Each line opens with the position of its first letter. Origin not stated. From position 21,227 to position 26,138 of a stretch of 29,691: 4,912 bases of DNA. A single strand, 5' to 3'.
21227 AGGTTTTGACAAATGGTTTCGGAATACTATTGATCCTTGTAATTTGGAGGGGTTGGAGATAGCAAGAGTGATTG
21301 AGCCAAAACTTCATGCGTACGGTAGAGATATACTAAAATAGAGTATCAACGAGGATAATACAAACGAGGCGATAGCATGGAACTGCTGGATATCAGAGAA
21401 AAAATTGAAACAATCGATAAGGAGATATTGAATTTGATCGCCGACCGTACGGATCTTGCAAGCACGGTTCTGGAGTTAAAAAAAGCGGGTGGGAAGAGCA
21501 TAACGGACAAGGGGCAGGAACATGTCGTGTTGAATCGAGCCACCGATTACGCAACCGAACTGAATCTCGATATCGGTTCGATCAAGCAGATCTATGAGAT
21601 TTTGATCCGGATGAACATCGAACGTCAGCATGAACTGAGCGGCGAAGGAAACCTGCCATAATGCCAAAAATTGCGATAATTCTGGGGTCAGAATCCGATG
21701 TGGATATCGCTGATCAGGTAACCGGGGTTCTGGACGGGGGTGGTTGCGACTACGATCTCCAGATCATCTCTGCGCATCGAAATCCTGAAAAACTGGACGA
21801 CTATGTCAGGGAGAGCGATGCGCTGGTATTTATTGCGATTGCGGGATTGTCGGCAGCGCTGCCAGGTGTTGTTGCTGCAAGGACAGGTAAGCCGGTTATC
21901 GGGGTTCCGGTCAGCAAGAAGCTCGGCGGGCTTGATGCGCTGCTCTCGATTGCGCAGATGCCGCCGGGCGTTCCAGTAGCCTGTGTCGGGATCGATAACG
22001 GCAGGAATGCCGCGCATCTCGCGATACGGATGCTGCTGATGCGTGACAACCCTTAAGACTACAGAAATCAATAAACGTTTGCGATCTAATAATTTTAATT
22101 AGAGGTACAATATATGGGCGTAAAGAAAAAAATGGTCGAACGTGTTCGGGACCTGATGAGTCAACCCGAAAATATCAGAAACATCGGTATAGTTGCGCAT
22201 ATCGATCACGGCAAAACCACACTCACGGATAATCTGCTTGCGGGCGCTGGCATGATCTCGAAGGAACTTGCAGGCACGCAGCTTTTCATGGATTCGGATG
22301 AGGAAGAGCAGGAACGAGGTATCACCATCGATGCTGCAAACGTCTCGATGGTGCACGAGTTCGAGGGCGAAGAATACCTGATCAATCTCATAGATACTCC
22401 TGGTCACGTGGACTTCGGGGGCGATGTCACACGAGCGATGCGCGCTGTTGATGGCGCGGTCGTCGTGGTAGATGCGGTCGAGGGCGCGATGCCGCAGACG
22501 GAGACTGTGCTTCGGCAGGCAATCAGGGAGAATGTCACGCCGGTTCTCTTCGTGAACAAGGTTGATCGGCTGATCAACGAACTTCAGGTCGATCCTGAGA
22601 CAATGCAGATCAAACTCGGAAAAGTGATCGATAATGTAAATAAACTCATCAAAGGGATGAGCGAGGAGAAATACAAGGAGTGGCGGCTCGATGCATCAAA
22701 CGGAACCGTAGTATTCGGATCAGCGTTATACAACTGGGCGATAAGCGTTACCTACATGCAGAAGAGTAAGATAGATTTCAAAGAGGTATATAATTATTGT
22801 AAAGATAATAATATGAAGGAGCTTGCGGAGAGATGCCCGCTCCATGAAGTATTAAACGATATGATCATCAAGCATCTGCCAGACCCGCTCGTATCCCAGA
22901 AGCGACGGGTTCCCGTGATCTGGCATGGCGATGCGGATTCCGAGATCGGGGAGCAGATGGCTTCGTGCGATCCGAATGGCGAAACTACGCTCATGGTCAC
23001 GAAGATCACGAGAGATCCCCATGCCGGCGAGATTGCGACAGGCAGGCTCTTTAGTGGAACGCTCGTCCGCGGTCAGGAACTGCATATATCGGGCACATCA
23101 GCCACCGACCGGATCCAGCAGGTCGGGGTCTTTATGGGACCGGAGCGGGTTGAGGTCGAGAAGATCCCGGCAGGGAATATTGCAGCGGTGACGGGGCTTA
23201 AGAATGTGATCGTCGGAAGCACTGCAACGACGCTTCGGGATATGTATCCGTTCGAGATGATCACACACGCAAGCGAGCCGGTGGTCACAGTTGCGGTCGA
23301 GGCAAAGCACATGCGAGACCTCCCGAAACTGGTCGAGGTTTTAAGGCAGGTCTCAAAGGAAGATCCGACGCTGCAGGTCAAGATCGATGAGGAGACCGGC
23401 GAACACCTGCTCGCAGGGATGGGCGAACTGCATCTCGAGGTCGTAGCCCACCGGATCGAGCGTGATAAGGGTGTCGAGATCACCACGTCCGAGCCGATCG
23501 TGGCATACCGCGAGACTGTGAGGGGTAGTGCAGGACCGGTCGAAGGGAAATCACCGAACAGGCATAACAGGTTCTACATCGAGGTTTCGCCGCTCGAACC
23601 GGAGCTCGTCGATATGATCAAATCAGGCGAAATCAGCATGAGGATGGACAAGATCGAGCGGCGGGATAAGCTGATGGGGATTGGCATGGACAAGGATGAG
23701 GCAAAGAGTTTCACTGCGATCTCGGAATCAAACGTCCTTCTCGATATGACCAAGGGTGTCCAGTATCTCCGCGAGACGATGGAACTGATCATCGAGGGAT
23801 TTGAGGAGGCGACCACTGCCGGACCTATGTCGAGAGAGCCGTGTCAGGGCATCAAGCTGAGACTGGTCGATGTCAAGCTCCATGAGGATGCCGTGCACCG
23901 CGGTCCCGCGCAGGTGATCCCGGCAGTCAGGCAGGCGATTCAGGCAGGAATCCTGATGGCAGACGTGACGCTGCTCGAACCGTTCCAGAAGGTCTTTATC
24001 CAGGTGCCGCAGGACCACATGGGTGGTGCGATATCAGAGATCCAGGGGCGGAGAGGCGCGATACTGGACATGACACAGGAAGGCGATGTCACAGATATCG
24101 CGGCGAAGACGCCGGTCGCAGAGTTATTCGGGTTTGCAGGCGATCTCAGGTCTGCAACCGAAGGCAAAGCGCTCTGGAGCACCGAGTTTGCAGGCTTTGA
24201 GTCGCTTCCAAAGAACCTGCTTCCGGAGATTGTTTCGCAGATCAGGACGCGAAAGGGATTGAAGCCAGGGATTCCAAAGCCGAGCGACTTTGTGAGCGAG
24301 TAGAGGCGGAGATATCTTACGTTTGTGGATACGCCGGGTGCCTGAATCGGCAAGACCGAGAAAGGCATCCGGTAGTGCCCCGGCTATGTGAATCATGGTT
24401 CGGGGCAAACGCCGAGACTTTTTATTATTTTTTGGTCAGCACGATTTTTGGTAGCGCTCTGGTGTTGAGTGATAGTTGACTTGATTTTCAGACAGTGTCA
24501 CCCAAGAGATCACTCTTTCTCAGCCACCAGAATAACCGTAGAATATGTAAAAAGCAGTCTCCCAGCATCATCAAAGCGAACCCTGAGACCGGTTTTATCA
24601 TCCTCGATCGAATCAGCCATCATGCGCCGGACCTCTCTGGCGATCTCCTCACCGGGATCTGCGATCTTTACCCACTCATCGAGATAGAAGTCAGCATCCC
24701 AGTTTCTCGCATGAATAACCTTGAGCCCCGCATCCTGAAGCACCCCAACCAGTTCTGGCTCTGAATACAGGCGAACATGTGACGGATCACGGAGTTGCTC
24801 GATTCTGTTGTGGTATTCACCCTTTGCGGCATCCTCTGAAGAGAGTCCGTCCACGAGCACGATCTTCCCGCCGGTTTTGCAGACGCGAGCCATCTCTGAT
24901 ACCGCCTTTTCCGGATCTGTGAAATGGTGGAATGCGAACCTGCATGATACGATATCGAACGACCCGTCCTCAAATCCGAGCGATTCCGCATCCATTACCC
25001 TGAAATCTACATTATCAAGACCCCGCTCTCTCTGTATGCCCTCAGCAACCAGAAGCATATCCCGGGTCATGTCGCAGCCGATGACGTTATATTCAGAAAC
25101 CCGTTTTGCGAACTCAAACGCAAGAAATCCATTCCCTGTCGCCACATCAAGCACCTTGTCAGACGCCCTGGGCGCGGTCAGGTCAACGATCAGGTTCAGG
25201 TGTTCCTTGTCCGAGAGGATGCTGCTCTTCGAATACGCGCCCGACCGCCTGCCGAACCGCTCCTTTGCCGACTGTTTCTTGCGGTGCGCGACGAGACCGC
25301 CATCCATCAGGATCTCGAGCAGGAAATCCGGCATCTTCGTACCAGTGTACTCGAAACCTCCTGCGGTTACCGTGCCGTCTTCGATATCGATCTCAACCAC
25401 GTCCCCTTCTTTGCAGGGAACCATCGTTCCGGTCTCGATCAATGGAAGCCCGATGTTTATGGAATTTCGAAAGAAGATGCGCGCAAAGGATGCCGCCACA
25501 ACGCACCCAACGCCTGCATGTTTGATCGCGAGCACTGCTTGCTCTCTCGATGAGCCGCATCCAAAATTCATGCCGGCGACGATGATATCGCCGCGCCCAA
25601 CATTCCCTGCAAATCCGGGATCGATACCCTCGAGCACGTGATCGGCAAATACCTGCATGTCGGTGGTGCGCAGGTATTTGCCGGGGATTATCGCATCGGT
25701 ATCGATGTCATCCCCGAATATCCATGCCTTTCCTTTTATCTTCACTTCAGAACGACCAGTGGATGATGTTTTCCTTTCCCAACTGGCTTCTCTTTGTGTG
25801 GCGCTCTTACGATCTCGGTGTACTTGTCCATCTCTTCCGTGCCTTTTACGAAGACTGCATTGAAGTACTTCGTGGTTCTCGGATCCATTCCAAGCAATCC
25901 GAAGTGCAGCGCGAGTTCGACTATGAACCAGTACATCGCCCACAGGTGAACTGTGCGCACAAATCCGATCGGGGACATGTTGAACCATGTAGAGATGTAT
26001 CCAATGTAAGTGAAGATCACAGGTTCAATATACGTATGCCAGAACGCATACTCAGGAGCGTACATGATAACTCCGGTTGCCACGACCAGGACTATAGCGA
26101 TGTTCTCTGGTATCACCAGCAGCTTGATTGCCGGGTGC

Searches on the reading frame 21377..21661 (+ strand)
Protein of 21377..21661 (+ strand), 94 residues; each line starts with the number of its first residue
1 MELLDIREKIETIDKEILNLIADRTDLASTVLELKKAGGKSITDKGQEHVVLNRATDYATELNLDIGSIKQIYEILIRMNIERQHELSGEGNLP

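Call 6: search_protein_families(library=pfam, proteins=[window:21377-21661:+], max_evalue=0.01)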
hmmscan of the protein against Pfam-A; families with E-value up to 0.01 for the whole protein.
window:21377-21661:+ (94 aa): 1 family
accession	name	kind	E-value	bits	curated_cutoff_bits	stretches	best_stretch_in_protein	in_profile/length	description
PF01817.26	CM_2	-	1.1e-18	67.6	27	1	6-85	1-80/80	Chorismate mutase type II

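Call 79: search_protein_families(library=ncbifam, proteins=[window:21377-21661:+], max_evalue=0.00001)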
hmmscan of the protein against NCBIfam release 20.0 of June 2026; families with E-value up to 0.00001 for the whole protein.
window:21377-21661:+ (94 aa): 16 families
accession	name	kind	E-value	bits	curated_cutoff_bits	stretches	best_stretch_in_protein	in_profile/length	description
TIGR01791.2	CM_archaeal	equivalog_domain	9.4e-21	73.6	66.95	1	5-84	3-82/83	chorismate mutase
NF004925.0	PRK06285.1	equivalog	1e-18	67.2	77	1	2-87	8-93/99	chorismate mutase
TIGR01805.1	CM_mono_grmpos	equivalog_domain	7.1e-11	42.2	71.2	1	5-66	3-64/81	chorismate mutase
TIGR01797.1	CM_P_1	equivalog_domain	1e-10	41.6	73.7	1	3-80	1-78/83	chorismate mutase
NF007910.0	PRK10622.1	equivalog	1.2e-09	37.6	577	1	2-84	6-88/386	bifunctional chorismate mutase/prephenate dehydratase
NF008400.0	PRK11199.1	equivalog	9.4e-09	34.7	273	1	2-83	4-85/374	bifunctional chorismate mutase/prephenate dehydrogenase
TIGR01807.1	CM_P2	equivalog_domain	1.9e-08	34.5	69.55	1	3-73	1-72/76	chorismate mutase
NF005475.0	PRK07075.1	equivalog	3.4e-08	33.6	126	1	3-85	13-94/105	isochorismate lyase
TIGR01808.1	CM_M_hiGC-arch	equivalog_domain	5.5e-08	32.8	52.15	1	4-79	3-71/74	chorismate mutase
TIGR01806.1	CM_mono2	equivalog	7.2e-08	32.6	74.15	1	16-80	8-72/114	gamma subclass chorismate mutase AroQ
TIGR01803.1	CM-like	subfamily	1.8e-07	31.2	73.35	1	4-83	2-81/82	chorismate mutase family protein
NF006741.0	PRK09269.1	equivalog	6.2e-07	29.3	158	1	15-84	35-104/194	chorismate mutase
TIGR01799.1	CM_T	equivalog_domain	1.1e-06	28.6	95.9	1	4-78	2-76/83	chorismate mutase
TIGR01801.1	CM_A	equivalog_domain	1.5e-06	28.4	106.35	1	3-85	6-87/102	chorismate mutase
NF009239.0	PRK12595.1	equivalog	4e-06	26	279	1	2-85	5-87/360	bifunctional 3-deoxy-7-phosphoheptulonate synthase/chorismate mutase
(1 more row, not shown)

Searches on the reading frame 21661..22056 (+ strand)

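Call 6: search_protein_families(library=pfam, proteins=[window:21661-22056:+], max_evalue=0.01)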
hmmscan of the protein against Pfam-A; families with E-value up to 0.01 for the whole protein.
window:21661-22056:+ (131 aa): 1 family
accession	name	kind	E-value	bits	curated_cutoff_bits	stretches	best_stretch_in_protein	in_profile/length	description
PF00731.26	AIRC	-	2e-45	154.4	30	1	3-129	1-131/148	AIR carboxylase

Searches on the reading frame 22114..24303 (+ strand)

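Call 6: search_protein_families(library=pfam, proteins=[window:22114-24303:+], max_evalue=0.01)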
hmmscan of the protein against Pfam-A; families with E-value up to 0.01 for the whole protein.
window:22114-24303:+ (729 aa): 8 families
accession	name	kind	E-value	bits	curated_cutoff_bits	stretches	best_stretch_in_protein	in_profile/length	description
PF00009.33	GTP_EFTU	-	4.7e-58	196.3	26.5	1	19-256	1-187/188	Elongation factor Tu GTP binding domain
PF14492.12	EFG_III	-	2.8e-25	88.6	27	1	387-459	2-74/75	Elongation Factor G, domain III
PF00679.30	EFG_C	-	1.2e-24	86.6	27.9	1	620-703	2-86/89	Elongation factor G C-terminus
PF03764.24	EFG_IV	-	1.6e-24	86.5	24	1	507-616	3-120/121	Elongation factor G, domain IV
PF03144.31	GTP_EFTU_D2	-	1.2e-14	54.9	30.3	1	305-371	1-72/73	Elongation factor Tu domain 2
PF22042.2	EF-G_D2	-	2.4e-12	47.3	27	1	293-370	4-80/84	Elongation factor G domain 2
PF01926.29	MMR_HSR1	-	0.00019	21.9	21.9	1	24-149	2-113/113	50S ribosome-binding GTPase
PF16658.11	RF3_C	-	0.0022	18.3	40.1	1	395-460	15-80/132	Class II release factor RF3, C-terminal domain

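Call 79: search_protein_families(library=ncbifam, proteins=[window:22114-24303:+], max_evalue=0.00001)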
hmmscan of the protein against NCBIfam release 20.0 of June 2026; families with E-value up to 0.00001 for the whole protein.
window:22114-24303:+ (729 aa): 33 families (the best 25 are shown)
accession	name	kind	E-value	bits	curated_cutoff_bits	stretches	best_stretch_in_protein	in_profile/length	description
TIGR00490.1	aEF-2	equivalog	0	1158.3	738.45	1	5-718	3-719/720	elongation factor EF-2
TIGR00484.1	EF-G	equivalog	7.9e-106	354.8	659.4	3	19-170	8-157/691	elongation factor G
NF009381.0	PRK12740.1-5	subfamily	1.1e-103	348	583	3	247-473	268-486/692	elongation factor G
TIGR01394.1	TypA_BipA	equivalog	8.2e-76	255.5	757.3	3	21-156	1-132/594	translational GTPase TypA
NF009891.0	PRK13351.1-1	equivalog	3.5e-74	250.6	597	3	247-473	253-476/681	elongation factor G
NF012153.1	tet_protect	equivalog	5.5e-69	233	775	2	23-489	2-447/614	tetracycline resistance ribosomal protection protein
NF009377.1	PRK12740.1-1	equivalog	2.9e-68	230.9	890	2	247-702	272-694/700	elongation factor G-like protein EF-G2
NF058620.1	EFG2_Bacteroid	exception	6.1e-66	223.2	1000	3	275-471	285-480/717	elongation factor G2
NF009379.0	PRK12740.1-3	equivalog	3.6e-63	214.2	513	3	283-473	284-468/674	elongation factor G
TIGR01393.1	lepA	equivalog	1.8e-55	188.5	533.9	2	20-152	2-134/595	translation elongation factor 4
NF007583.0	PRK10218.1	equivalog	6.9e-48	163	1260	2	19-152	3-132/607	ribosome-dependent GTPase TypA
NF000120.3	47473_otr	exception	4.4e-44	151.1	900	2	23-152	4-131/608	tetracycline resistance ribosomal protection protein Otr(A)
NF009892.0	PRK13351.1-3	equivalog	1.5e-43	149.2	640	3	20-156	2-141/623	elongation factor G-like protein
NF033148.1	tet_protect_M_W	exception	2.6e-42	145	1100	2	20-170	2-150/639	TetM/TetW/TetO/TetS family tetracycline resistance ribosomal protection protein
NF001964.0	PRK00741.1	equivalog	1.4e-40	139.3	473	2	19-155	10-148/529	peptide chain release factor 3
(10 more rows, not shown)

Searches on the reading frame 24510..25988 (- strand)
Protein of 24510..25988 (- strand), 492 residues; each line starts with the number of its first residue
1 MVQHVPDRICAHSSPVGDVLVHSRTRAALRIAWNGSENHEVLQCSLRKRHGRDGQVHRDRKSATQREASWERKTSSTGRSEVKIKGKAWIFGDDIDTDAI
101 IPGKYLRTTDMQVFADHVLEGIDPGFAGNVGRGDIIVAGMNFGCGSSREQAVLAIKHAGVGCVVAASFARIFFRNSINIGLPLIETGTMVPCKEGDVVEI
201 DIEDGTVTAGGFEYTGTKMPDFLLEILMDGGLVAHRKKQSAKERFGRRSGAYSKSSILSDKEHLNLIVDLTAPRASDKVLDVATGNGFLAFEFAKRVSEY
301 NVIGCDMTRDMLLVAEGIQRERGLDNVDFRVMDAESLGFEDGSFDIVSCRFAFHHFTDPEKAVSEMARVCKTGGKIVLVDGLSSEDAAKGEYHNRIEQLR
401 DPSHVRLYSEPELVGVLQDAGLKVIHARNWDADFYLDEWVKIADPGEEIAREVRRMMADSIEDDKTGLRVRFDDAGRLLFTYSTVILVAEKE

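Call 79: search_protein_families(library=ncbifam, proteins=[window:24510-25988:-], max_evalue=0.00001)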
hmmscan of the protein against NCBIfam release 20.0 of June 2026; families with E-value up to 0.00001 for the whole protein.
window:24510-25988:- (492 aa): 47 families (the best 25 are shown)
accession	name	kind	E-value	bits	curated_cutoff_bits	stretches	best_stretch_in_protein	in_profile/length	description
TIGR02087.1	LEUD_arch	subfamily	2.7e-63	212.4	108.95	1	86-239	1-157/157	LeuD/DmdB family oxidoreductase small subunit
NF040625.1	HacB2_Meth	equivalog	9.2e-60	200.8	230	1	83-239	3-159/161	homoaconitase small subunit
TIGR02084.1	leud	equivalog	8.2e-52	175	245.85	1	86-237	1-155/156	3-isopropylmalate dehydratase small subunit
NF040604.2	HacB_Meth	equivalog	3e-51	173.4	230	1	83-237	2-158/159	homoaconitase small subunit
NF010629.0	PRK14023.1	equivalog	9.7e-38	129.6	229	1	87-239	3-157/166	homoaconitate hydratase small subunit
NF002458.0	PRK01641.1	subfamily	2.6e-24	85.9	167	1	91-229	15-171/202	3-isopropylmalate dehydratase small subunit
TIGR01934.1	MenG_MenH_UbiE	subfamily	9.5e-24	83.9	158.35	1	267-385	31-148/223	ubiquinone/menaquinone biosynthesis methyltransferase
TIGR00139.1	h_aconitase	equivalog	3.8e-21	75.2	529.9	1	92-187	539-636/709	homoaconitase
NF001240.0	PRK00216.1-1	equivalog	2.2e-19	69.5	378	1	266-379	54-169/251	bifunctional demethylmenaquinone methyltransferase/2-methoxy-6-polyprenyl-1,4-benzoquinol methylase UbiE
NF001244.0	PRK00216.1-5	equivalog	3.7e-19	68.9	216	1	267-382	40-157/236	bifunctional demethylmenaquinone methyltransferase/2-methoxy-6-polyprenyl-1,4-benzoquinol methylase UbiE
NF001242.0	PRK00216.1-3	equivalog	1.5e-17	63.9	351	1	268-379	62-176/258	bifunctional demethylmenaquinone methyltransferase/2-methoxy-6-polyprenyl-1,4-benzoquinol methylase UbiE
NF052510.1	methyltran_MpqE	exception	4.9e-16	58.8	335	1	267-379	38-152/234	methyl-plastoquinone biosynthesis methyltransferase MpqE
TIGR02072.1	BioC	equivalog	5.4e-16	59.1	184.95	1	244-378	1-132/244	malonyl-ACP O-methyltransferase BioC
NF008823.0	PRK11873.1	subfamily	8.2e-16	58.3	263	1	275-380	77-183/272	arsenite methyltransferase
NF001241.0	PRK00216.1-2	equivalog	1.2e-15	57.7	327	1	268-380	44-149/231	demethylmenaquinone methyltransferase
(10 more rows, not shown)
